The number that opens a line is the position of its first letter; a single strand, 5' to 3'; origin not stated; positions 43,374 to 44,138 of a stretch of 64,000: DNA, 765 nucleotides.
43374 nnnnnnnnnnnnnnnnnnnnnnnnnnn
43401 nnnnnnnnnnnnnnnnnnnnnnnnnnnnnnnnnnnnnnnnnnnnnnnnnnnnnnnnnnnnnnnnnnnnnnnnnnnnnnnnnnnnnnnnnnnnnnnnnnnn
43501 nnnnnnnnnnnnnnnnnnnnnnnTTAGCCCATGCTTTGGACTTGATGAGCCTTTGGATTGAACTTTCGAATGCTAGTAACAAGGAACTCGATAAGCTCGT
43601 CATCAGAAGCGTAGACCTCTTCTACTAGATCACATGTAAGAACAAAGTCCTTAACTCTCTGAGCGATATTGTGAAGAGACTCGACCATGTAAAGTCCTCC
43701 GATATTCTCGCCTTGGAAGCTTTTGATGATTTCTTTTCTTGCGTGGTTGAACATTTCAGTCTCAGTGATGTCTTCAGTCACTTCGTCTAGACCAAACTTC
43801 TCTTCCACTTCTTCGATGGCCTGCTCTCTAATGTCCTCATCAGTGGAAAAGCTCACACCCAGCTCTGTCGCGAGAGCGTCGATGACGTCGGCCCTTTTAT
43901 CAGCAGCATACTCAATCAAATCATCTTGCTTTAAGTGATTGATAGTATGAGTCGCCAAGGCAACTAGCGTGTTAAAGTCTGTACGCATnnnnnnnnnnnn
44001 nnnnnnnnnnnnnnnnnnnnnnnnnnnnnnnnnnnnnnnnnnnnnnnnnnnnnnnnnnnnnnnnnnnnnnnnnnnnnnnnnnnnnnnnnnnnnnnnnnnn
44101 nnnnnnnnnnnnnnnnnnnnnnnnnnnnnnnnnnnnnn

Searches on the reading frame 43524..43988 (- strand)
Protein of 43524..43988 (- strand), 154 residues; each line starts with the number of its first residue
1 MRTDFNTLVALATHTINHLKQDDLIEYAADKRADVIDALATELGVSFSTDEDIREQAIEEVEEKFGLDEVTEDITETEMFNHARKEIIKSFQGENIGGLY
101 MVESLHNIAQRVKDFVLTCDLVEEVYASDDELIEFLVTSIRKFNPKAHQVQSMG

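Call 6: search_protein_families(library=pfam, proteins=[window:43524-43988:-], max_evalue=0.1)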
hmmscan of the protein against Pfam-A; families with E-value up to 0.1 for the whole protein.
window:43524-43988:- (154 aa): 1 family
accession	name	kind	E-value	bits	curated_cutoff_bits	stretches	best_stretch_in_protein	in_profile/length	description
PF08861.15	DUF1828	-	0.029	15.1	22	0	14-57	30-72/91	Domain of unknown function DUF1828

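Call 44: search_protein_families(library=ncbifam, proteins=[window:43524-43988:-], max_evalue=0.1)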
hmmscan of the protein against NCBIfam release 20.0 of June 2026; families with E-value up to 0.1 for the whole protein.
window:43524-43988:- (154 aa): 4 families
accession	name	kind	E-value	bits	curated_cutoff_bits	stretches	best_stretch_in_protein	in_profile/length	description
NF006199.0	PRK08326.1-2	equivalog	0.029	13.4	286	1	17-69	265-315/324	R2-like ligand-binding oxidase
NF047390.1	TransRegTrmBL1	equivalog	0.039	12.9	650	1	61-142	74-155/341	HTH-type sugar sensing transcriptional regulator TrmBL1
NF002537.0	PRK02090.1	equivalog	0.081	12.5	154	0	55-151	13-107/244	phosphoadenylyl-sulfate reductase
NF005089.0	PRK06522.1-4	subfamily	0.088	12.2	223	1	5-74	211-269/326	2-dehydropantoate 2-reductase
